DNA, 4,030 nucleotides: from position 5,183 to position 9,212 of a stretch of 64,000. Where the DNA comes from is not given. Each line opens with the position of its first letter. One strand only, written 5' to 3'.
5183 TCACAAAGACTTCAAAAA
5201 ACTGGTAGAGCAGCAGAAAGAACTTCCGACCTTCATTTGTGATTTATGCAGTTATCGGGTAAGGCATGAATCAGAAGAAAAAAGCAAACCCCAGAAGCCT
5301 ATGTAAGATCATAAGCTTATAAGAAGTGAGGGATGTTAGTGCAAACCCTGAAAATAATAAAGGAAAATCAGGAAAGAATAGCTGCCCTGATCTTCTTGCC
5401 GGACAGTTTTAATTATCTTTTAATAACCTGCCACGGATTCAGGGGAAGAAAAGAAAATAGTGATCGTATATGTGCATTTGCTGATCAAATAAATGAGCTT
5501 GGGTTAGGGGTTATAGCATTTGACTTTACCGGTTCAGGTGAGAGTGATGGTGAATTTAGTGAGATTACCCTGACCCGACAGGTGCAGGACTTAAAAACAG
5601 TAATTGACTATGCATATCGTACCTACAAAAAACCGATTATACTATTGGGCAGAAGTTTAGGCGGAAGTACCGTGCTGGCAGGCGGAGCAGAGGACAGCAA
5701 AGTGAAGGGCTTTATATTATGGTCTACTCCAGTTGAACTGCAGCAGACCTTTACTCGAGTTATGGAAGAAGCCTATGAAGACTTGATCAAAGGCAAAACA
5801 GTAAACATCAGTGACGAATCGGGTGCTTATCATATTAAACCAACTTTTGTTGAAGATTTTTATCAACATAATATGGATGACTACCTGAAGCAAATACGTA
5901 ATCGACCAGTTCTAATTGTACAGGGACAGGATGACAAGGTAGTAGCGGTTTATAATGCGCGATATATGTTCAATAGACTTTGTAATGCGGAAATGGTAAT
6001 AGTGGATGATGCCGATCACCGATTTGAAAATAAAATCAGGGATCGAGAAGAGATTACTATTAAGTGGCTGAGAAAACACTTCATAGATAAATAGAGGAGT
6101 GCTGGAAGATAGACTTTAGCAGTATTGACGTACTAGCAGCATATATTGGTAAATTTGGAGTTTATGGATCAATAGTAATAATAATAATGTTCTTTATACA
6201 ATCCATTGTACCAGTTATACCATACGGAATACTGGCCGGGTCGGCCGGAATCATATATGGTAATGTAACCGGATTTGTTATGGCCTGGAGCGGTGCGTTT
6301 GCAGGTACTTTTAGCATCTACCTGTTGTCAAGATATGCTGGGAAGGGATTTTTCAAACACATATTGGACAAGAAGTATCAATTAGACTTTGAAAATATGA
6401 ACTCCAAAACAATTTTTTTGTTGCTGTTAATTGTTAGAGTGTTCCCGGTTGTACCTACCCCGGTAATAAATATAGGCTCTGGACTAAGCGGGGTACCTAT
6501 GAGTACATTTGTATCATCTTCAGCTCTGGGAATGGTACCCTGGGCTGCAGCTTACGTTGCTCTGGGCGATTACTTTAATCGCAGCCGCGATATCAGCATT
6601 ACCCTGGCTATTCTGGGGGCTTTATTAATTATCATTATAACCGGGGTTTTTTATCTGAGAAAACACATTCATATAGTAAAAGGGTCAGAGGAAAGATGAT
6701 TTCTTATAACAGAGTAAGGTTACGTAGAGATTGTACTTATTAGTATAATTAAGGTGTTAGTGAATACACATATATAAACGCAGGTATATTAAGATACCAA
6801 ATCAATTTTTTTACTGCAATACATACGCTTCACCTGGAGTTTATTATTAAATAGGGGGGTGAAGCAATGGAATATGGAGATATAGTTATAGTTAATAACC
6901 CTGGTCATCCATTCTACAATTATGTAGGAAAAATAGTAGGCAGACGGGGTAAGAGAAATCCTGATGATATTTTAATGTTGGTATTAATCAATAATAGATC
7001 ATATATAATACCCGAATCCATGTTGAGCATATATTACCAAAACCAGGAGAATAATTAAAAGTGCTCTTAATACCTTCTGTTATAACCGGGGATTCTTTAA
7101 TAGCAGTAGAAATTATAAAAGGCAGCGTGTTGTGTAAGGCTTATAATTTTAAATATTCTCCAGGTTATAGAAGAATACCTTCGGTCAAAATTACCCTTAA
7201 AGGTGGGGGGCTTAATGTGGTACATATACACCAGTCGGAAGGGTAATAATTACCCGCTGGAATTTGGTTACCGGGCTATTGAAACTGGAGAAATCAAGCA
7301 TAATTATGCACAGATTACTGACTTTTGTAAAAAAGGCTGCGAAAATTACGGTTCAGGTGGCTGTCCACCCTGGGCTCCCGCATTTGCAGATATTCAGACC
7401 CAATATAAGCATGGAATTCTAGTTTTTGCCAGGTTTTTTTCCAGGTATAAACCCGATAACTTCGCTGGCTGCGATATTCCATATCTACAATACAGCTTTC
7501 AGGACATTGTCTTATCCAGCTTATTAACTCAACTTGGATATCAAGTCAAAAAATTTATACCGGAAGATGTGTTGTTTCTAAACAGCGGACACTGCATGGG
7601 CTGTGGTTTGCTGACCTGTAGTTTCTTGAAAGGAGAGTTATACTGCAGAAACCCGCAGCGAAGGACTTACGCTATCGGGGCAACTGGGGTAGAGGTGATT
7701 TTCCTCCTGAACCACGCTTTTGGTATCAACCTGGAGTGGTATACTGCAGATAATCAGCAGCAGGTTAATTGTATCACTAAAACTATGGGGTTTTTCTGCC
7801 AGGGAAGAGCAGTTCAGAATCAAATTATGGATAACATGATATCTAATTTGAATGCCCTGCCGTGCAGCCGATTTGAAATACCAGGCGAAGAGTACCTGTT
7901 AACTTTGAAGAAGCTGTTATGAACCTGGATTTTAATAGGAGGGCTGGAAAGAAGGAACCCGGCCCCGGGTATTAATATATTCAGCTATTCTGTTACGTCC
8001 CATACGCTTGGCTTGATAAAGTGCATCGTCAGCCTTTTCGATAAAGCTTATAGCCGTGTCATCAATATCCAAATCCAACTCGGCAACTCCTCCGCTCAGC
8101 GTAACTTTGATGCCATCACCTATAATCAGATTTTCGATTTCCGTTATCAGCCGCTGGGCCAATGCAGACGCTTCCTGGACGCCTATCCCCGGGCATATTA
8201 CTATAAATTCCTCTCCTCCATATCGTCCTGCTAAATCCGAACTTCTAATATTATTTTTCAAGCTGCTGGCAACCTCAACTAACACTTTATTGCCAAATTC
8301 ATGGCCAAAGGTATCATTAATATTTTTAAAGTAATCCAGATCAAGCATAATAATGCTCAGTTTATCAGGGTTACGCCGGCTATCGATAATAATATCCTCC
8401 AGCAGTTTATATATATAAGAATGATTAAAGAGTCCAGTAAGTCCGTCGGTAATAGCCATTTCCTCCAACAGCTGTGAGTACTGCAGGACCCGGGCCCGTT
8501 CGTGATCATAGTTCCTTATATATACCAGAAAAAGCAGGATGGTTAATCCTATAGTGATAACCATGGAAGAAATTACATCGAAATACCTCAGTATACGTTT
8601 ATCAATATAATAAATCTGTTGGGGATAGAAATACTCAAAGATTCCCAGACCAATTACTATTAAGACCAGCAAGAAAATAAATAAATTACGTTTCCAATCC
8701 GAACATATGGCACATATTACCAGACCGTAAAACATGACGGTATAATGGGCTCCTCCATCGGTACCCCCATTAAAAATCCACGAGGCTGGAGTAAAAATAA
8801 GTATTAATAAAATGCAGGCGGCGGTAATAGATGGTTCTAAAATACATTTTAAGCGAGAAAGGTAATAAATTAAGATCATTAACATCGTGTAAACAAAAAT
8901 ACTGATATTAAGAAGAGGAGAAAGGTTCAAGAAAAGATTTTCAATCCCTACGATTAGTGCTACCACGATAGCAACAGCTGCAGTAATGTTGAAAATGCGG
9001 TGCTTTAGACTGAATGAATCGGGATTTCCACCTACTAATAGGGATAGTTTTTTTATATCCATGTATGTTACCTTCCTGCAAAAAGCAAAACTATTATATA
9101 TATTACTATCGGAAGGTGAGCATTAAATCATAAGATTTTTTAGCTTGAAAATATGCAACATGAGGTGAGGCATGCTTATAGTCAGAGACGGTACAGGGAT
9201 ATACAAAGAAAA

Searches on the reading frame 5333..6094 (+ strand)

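Call 51: search_protein_families(library=pfam, proteins=[window:5333-6094:+], max_evalue=0.00001)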
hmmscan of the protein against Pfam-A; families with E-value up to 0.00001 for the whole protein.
window:5333-6094:+ (253 aa): 5 families
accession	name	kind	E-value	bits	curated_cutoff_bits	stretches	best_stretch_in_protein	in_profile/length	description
PF12146.15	Hydrolase_4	-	1.9e-20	73.7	27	1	35-157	9-139/239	Serine aminopeptidase, S33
PF00561.26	Abhydrolase_1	-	3e-14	53.7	25.8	1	29-135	2-108/245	alpha/beta hydrolase fold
PF20408.4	Abhydrolase_11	-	2e-09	37.9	27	0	29-134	4-109/193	Alpha/beta hydrolase domain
PF00326.27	Peptidase_S9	-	4.9e-07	29.9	22.6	1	55-250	12-210/213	Prolyl oligopeptidase family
PF12697.13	Abhydrolase_6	-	2e-06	29.1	26.3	0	33-138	4-102/217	Alpha/beta hydrolase family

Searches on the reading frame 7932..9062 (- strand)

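Call 51: search_protein_families(library=pfam, proteins=[window:7932-9062:-], max_evalue=0.00001)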
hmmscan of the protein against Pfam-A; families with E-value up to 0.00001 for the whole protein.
window:7932-9062:- (376 aa): 1 family
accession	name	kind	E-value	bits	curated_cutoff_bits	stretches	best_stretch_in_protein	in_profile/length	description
PF00990.26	GGDEF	-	5.2e-41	140.5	23.8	1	203-358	1-161/161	Diguanylate cyclase, GGDEF domain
